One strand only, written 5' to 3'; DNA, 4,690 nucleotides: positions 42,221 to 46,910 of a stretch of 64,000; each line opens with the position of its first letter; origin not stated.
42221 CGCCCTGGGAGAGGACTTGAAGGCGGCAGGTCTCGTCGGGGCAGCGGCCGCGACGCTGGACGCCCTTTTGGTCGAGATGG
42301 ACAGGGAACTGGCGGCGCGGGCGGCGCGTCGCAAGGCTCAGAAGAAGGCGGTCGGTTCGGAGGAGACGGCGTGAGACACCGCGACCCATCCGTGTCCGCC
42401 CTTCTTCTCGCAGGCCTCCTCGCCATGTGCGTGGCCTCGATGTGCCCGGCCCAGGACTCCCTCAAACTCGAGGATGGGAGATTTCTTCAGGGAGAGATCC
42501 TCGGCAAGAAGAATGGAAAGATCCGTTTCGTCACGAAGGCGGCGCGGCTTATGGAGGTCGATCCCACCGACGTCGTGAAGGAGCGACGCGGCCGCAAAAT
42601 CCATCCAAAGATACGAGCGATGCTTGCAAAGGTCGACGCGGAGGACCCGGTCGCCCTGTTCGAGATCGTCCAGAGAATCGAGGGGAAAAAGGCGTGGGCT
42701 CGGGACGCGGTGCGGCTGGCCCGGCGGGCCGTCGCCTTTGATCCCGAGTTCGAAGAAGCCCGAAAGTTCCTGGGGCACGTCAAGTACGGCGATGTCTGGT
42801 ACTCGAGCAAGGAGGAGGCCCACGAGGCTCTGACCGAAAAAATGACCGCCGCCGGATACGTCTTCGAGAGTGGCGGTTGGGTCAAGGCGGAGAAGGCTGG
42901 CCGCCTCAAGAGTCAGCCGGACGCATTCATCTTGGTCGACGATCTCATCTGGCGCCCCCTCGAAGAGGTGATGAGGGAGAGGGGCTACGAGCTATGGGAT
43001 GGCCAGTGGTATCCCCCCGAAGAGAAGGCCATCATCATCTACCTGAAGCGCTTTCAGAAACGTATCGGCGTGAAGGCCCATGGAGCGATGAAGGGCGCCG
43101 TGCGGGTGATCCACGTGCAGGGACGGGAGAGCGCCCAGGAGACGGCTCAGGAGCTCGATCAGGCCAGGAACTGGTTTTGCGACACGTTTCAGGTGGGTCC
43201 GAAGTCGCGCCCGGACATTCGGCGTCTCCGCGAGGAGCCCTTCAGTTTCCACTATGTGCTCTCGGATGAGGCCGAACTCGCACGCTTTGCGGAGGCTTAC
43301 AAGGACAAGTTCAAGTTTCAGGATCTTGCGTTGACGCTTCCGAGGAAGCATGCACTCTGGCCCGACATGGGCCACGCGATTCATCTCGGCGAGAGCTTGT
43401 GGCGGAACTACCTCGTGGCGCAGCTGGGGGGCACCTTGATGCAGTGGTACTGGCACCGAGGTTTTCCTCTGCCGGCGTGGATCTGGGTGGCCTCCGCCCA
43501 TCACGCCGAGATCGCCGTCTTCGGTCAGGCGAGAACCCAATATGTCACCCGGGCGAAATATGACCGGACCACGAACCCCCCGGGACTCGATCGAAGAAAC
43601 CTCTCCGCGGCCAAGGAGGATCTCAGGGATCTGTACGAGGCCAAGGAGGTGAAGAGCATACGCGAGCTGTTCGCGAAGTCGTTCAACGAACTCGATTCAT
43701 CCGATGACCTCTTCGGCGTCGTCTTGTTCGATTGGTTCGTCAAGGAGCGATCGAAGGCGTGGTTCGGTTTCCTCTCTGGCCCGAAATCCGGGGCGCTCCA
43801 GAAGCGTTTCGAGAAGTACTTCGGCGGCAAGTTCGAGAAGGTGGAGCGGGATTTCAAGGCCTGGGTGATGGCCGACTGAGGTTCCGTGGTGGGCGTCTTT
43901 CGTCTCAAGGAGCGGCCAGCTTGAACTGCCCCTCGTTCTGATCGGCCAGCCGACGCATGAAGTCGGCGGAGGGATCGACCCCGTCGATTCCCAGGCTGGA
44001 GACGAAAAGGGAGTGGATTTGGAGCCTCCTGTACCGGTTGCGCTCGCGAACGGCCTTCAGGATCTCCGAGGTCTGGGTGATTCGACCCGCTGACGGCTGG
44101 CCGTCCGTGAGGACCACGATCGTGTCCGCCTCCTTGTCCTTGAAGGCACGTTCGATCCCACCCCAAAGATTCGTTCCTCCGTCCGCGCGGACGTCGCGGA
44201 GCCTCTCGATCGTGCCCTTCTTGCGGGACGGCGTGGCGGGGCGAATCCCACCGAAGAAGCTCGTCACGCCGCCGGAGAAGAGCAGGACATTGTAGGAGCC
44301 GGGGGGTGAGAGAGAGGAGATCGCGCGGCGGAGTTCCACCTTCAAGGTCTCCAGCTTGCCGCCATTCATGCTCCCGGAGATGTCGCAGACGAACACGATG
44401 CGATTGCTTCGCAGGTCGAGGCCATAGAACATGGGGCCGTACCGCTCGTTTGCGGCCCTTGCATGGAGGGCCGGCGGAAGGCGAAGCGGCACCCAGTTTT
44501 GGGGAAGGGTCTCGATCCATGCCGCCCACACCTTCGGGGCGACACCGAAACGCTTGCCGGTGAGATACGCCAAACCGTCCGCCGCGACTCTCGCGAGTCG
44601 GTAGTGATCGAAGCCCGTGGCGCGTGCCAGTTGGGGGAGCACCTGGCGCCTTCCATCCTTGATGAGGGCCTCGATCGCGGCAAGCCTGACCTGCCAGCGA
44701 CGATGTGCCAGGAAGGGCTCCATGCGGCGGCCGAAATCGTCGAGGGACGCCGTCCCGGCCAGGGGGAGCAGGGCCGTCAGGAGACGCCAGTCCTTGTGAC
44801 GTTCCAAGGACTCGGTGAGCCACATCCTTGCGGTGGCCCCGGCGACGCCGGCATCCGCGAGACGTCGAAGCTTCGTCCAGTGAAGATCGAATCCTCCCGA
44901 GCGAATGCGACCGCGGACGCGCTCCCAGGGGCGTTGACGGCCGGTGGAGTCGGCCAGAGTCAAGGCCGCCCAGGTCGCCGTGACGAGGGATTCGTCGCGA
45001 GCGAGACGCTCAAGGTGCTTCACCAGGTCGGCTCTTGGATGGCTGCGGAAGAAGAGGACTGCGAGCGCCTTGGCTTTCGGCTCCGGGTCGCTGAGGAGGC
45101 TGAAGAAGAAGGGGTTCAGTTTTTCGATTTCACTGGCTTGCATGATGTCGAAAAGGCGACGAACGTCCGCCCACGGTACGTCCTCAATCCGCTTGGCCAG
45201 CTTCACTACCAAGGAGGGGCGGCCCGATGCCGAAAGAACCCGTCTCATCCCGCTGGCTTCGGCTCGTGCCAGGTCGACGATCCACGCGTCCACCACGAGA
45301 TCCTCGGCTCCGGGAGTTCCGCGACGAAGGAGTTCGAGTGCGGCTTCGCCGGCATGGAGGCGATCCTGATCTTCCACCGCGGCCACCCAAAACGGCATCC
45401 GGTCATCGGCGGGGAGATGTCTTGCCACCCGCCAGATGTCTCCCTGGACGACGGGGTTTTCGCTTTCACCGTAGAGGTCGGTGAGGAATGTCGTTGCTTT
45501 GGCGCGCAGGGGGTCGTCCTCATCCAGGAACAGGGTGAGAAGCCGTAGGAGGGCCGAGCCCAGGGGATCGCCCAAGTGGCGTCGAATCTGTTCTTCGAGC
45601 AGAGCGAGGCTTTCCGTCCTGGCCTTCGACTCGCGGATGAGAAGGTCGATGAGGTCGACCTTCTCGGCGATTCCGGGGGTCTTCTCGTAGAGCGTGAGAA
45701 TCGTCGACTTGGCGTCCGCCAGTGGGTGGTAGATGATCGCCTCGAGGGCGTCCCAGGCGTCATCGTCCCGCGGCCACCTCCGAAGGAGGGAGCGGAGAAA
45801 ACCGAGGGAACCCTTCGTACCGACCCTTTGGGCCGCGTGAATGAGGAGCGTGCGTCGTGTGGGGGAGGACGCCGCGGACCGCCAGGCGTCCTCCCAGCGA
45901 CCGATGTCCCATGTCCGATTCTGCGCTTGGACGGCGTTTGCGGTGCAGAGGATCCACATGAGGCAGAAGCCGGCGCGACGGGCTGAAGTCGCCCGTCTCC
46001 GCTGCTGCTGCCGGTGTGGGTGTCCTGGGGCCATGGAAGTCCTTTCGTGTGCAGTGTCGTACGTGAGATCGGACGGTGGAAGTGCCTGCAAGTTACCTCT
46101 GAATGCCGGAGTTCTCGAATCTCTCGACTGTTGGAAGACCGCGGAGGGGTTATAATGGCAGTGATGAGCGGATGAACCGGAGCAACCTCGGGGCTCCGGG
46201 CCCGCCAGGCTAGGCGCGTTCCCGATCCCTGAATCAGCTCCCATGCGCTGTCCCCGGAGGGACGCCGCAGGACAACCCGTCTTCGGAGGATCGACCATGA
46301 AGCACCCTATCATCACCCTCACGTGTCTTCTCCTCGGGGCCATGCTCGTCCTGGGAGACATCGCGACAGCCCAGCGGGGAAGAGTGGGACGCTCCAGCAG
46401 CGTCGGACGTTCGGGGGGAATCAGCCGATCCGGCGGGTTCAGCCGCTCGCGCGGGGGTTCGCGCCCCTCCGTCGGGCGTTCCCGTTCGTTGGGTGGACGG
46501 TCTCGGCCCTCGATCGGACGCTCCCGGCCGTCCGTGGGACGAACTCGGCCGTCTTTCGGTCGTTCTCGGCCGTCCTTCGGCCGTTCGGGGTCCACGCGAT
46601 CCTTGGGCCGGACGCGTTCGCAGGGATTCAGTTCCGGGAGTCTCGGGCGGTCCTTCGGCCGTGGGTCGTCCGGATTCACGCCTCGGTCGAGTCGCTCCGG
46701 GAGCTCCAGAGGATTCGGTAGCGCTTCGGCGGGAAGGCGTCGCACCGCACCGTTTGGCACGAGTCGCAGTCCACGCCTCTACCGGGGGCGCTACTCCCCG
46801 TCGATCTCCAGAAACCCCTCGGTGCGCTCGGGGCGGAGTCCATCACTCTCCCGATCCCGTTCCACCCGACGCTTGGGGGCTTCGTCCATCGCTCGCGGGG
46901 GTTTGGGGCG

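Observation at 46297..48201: Secreted protein with three distinct extreme-composition blocks, including a ~50% Tyr/Trp/Phe segment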

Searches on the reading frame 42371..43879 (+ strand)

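Call 4: search_protein_families(library=pfam, proteins=[window:42371-43879:+], max_evalue=0.1)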
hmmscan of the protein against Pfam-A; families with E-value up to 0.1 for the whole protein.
window:42371-43879:+ (502 aa): 0 families

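Call 16: search_protein_families(library=ncbifam, proteins=[window:42371-43879:+], max_evalue=0.01)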
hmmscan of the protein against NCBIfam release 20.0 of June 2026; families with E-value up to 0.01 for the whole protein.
window:42371-43879:+ (502 aa): 0 families

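Call 60: search_protein_families(library=pfam, alignment_id=A7, max_evalue=1)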
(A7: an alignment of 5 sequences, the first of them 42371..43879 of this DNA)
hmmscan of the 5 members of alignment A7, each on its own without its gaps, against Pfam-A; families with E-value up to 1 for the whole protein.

A. member 1, window:42371-43879:+ (502 aa): 0 families

B. families by the number of members that match (of 5 scanned): 5 families
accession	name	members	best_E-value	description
PF02104.20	SURF1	1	0.0043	SURF1 family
PF13428.12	TPR_14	1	0.019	Tetratricopeptide repeat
PF14922.11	FWWh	1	0.02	Protein of unknown function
PF22333.2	Ago_PAZ_arc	1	0.11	Argonaute, PAZ domain, archaea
PF22560.2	GMT-wHTH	1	0.16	GMT-like wHTH domain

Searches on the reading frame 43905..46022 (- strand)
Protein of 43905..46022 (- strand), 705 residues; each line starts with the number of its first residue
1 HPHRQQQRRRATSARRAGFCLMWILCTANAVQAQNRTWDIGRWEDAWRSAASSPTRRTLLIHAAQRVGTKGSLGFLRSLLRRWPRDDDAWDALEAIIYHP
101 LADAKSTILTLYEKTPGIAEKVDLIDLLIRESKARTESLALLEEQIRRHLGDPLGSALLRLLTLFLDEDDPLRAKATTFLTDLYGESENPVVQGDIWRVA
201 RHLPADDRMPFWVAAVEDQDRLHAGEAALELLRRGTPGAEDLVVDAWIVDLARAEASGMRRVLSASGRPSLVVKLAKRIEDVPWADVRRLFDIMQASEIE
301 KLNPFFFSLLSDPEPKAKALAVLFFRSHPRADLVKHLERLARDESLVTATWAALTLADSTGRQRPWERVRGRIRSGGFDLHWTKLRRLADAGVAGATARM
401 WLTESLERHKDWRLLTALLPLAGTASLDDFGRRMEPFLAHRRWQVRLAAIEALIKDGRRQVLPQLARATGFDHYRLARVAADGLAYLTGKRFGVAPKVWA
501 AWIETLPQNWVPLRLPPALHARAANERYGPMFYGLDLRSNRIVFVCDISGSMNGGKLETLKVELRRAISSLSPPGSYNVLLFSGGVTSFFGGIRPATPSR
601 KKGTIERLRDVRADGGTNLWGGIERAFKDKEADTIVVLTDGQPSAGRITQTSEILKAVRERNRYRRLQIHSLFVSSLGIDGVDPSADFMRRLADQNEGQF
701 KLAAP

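Call 16: search_protein_families(library=ncbifam, proteins=[window:43905-46022:-], max_evalue=0.01)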
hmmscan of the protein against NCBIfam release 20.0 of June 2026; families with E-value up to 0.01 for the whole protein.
window:43905-46022:- (705 aa): 1 family
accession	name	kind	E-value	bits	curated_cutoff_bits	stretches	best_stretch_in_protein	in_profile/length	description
TIGR03788.1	marine_srt_targ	equivalog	1.7e-14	53.2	551.65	1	541-700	273-425/629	marine proteobacterial sortase target protein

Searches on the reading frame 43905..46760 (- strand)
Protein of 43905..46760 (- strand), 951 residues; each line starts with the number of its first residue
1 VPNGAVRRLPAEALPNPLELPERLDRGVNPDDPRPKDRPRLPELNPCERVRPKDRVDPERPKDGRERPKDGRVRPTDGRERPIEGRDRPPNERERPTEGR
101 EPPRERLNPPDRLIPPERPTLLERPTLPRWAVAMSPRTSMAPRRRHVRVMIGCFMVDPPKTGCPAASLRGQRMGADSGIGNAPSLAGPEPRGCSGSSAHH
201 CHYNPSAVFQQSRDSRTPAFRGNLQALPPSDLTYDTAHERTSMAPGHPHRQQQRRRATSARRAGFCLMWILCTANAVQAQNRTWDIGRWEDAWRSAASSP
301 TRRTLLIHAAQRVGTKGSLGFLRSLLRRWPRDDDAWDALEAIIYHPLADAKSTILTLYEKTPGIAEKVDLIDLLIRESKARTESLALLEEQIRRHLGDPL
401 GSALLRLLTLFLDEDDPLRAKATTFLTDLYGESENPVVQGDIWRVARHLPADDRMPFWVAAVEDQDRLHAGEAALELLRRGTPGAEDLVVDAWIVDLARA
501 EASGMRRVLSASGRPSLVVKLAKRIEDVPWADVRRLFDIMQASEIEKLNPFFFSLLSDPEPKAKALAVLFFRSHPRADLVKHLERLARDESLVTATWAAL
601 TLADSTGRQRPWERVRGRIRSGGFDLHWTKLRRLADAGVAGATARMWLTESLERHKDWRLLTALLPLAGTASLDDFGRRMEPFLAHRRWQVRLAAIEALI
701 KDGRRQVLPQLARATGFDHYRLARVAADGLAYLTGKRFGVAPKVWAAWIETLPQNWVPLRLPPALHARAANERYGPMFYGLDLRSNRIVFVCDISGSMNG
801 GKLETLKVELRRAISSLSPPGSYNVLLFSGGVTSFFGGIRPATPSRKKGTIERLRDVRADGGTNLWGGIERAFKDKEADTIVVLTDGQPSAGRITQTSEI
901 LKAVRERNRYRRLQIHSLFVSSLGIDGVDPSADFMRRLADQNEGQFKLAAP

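Call 4: search_protein_families(library=pfam, proteins=[window:43905-46760:-], max_evalue=0.1)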
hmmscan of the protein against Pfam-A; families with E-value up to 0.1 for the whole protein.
window:43905-46760:- (951 aa): 7 families
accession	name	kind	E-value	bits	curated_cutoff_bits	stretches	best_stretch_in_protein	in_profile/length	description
PF13768.12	VWA_3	-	2.6e-10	41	27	1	787-946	2-153/155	von Willebrand factor type A domain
PF13519.12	VWA_2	-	2.5e-07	31.7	27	1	788-888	1-107/107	von Willebrand factor type A domain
PF00092.34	VWA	-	4.1e-07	30.8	23.8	1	788-903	2-129/174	von Willebrand factor type A domain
PF05762.20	VWA_CoxE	-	4e-06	26.9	26.4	1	784-909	55-180/222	VWA domain containing CoxE-like protein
PF13646.12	HEAT_2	-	1.1e-05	26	27.7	1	684-731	8-56/88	HEAT repeats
PF09967.15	DUF2201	-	0.0045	17.5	26.4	1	788-889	1-91/123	VWA-like domain (DUF2201)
PF02985.28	HEAT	-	0.034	14.8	23.5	0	684-699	9-24/31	HEAT repeat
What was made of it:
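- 43905..46034 (-): Divergently transcribed neighbour: exported HEAT-repeat + VWA protein, about 709 aa. A possible partner, but association only. Pfam VWA_3 and HEAT_2 (call 4).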
